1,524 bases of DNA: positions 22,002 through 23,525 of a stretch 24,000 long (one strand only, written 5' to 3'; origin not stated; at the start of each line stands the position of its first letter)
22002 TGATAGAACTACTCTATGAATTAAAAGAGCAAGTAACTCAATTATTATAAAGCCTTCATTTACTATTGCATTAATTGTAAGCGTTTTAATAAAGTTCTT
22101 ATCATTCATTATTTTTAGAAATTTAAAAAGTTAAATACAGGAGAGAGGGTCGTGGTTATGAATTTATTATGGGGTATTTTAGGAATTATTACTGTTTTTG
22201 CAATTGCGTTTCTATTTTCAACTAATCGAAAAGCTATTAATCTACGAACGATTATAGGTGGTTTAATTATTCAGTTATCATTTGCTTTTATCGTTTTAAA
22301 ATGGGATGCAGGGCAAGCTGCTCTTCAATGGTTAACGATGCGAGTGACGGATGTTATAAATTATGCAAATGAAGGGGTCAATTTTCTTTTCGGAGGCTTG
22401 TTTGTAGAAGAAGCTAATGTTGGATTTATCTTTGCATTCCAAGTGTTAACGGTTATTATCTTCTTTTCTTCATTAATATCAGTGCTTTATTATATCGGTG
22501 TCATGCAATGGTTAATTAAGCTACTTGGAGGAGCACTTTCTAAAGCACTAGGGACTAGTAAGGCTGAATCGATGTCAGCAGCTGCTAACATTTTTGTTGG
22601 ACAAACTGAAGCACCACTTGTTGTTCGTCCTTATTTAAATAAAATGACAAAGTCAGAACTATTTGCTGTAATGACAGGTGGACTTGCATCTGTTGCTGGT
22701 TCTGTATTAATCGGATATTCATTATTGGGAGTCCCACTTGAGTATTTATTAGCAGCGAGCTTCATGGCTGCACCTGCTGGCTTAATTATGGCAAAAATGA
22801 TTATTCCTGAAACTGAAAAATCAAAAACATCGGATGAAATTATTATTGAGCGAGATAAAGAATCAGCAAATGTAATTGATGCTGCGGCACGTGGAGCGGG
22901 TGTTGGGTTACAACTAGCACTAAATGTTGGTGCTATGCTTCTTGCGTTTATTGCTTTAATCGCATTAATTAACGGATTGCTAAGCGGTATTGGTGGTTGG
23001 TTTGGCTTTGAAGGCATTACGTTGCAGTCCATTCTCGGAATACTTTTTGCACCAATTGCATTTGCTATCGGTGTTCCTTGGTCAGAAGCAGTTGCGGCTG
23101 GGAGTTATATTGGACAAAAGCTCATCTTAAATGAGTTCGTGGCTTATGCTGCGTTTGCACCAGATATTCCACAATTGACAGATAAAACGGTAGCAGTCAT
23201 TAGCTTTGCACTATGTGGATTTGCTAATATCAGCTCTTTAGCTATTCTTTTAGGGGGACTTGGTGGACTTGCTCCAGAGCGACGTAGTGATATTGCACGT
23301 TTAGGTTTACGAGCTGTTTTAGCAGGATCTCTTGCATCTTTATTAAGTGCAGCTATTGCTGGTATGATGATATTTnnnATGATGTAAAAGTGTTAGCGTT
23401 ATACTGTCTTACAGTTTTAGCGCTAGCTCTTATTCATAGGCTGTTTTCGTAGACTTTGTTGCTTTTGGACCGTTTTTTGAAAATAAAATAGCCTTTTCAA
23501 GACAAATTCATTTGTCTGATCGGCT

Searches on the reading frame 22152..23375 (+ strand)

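Call 66: search_protein_families(library=pfam, proteins=[window:22152-23375:+], max_evalue=0.00001)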
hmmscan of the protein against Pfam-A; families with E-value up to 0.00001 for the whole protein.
window:22152-23375:+ (408 aa): 3 families
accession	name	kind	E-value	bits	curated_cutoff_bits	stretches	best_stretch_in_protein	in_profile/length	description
PF07662.18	Nucleos_tra2_C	-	1e-79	267.6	32.3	1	198-404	1-213/213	Na+ dependent nucleoside transporter C-terminus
PF01773.25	Nucleos_tra2_N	-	4.5e-26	91.6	27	1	10-83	1-74/74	Na+ dependent nucleoside transporter N-terminus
PF07670.19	Gate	-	8.8e-20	71.6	29.6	1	95-189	1-97/104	Nucleoside recognition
